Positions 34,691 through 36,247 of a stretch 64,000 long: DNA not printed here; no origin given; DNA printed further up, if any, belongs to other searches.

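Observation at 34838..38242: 1134-aa modular protein: three Pro-Thr linkers, Ig-like insert and C-terminal parallel beta-helix (depolymerase-type tailspike?)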

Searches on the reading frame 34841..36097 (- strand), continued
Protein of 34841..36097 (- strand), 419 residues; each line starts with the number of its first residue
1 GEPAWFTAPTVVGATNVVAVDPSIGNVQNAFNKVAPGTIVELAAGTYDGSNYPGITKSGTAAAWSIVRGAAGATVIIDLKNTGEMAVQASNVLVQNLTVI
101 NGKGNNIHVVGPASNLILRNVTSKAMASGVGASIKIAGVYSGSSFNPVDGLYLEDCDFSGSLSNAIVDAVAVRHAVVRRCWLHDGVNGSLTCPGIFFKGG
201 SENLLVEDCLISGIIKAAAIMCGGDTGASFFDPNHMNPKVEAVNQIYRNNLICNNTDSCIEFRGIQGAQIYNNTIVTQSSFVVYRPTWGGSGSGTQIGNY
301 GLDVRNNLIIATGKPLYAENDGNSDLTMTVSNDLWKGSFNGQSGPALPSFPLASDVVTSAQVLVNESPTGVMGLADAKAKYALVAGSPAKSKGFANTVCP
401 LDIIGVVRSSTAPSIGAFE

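Call 51: search_solved_structures(query=A3, max_evalue=10, show_alignments=5)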
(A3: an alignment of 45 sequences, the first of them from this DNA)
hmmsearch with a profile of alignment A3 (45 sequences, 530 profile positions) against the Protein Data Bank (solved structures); distinct sequences matched with E-value up to 10: 11.
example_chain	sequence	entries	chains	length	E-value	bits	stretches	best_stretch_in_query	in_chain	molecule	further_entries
5gkq_A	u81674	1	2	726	1.8e-11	46.7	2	97-201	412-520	AlyGC mutant - R241A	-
5gkd_A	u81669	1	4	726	1.8e-11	46.7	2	97-201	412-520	AlyGC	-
7dmk_A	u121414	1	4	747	3.3e-10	42.5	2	132-210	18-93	BcAlyPL6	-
6kfn_A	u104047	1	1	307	8.1e-06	28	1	121-184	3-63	alginate lyase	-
7o78_A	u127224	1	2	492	0.00092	21.3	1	131-212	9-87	Polysaccharide lyase from Pseudopedobacter saltans, Pedsa3807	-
7v6m_A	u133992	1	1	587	0.0045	19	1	140-190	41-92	Fibronectin type III domain-containing protein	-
1dbg_A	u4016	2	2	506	0.044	15.7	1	128-209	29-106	CHONDROITINASE B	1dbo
1ofl_A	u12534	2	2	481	0.05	15.5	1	130-209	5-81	CHONDROITINASE B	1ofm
6qps_A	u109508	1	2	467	0.053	15.4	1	123-204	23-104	Polysaccharide Lyase Family 6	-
9sgj_A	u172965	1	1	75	0.26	13.2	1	93-155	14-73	Fd3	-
6kqs_A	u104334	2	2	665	0.87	11.4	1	140-190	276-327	lacto-N-biosidase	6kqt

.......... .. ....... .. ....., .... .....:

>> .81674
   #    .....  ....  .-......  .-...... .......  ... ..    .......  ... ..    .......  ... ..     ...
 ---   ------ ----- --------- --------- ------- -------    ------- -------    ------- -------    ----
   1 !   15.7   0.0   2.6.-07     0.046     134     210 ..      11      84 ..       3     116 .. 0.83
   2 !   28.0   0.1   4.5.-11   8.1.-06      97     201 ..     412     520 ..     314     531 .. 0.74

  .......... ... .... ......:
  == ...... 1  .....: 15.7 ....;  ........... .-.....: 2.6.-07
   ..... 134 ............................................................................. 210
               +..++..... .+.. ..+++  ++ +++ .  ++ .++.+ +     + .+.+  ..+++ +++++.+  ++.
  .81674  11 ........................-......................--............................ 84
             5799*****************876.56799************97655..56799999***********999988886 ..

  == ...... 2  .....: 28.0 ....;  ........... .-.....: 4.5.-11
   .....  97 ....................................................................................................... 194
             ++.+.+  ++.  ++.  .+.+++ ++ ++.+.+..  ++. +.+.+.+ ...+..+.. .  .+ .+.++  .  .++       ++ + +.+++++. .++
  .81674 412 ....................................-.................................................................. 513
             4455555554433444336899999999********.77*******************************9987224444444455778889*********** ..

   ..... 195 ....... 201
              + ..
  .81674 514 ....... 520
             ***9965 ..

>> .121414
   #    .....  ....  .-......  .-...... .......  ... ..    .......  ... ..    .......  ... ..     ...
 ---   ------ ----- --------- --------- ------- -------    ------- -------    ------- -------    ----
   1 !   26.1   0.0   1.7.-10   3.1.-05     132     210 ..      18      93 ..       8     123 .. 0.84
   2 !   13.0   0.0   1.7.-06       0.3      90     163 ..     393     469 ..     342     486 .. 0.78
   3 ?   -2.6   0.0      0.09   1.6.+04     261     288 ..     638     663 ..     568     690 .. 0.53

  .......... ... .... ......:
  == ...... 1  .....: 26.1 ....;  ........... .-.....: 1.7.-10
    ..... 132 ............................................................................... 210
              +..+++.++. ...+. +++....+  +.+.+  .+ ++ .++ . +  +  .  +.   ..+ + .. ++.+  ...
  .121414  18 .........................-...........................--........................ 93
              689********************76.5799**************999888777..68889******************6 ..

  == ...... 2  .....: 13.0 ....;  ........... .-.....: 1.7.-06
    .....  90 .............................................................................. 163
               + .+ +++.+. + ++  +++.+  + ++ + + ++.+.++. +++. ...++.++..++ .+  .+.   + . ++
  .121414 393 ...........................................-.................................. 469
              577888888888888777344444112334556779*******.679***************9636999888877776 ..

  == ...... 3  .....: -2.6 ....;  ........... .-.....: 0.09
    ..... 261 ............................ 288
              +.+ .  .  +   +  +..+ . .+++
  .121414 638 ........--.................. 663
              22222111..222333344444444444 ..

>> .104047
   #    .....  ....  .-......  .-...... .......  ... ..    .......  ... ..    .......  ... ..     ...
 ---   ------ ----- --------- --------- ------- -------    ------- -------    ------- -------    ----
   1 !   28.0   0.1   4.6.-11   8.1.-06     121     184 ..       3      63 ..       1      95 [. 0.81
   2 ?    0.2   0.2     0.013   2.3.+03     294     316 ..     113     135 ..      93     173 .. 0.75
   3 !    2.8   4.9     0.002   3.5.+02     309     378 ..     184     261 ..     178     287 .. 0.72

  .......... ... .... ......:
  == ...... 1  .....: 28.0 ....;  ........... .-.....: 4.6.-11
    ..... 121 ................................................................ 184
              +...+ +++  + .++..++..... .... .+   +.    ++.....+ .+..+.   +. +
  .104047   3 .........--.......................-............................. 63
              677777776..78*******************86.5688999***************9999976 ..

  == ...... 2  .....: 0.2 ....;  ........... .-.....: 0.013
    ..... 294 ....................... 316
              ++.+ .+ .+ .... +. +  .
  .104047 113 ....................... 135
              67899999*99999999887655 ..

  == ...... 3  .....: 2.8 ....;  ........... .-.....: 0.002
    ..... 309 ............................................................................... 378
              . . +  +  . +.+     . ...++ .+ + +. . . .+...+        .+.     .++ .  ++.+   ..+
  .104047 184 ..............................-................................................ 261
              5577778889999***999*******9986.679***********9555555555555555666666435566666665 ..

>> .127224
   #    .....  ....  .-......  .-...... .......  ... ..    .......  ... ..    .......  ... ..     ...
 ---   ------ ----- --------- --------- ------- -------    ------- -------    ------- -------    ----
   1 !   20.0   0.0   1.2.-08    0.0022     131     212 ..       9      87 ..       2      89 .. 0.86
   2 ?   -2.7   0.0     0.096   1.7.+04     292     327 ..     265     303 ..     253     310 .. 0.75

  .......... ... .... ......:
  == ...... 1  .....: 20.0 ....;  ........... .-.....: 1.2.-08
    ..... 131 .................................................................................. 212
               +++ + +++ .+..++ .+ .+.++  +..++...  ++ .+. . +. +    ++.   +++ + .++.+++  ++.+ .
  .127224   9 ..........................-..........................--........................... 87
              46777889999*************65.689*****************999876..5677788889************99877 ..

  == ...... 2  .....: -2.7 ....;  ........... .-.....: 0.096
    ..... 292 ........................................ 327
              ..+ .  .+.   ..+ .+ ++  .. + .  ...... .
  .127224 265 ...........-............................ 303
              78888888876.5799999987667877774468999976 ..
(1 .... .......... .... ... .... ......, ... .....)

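Call 52: search_protein_families(library=pfam, alignment_id=A3, max_evalue=0.01)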
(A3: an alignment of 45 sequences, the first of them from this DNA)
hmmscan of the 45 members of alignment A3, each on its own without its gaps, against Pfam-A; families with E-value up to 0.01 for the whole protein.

A. member 1, seq(419 aa): 1 family
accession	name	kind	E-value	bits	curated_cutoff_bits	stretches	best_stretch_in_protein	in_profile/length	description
PF13229.12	Beta_helix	-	3.5e-07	30.4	25.9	1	80-224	22-148/158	Right handed beta helix region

B. families by the number of members that match (of 45 scanned): 5 families
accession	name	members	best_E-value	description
PF13229.12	Beta_helix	32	4.4e-09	Right handed beta helix region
PF14592.12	Chondroitinas_B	28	2e-07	Chondroitinase B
PF00395.25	SLH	21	4.6e-12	S-layer homology domain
PF05048.19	NosD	8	0.00015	Periplasmic copper-binding protein (NosD)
PF02369.22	Big_1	1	3e-06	Bacterial Ig-like domain (group 1)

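Call 59: find_encoding_contigs(protein=P0032, flank=10000, max_places=3)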
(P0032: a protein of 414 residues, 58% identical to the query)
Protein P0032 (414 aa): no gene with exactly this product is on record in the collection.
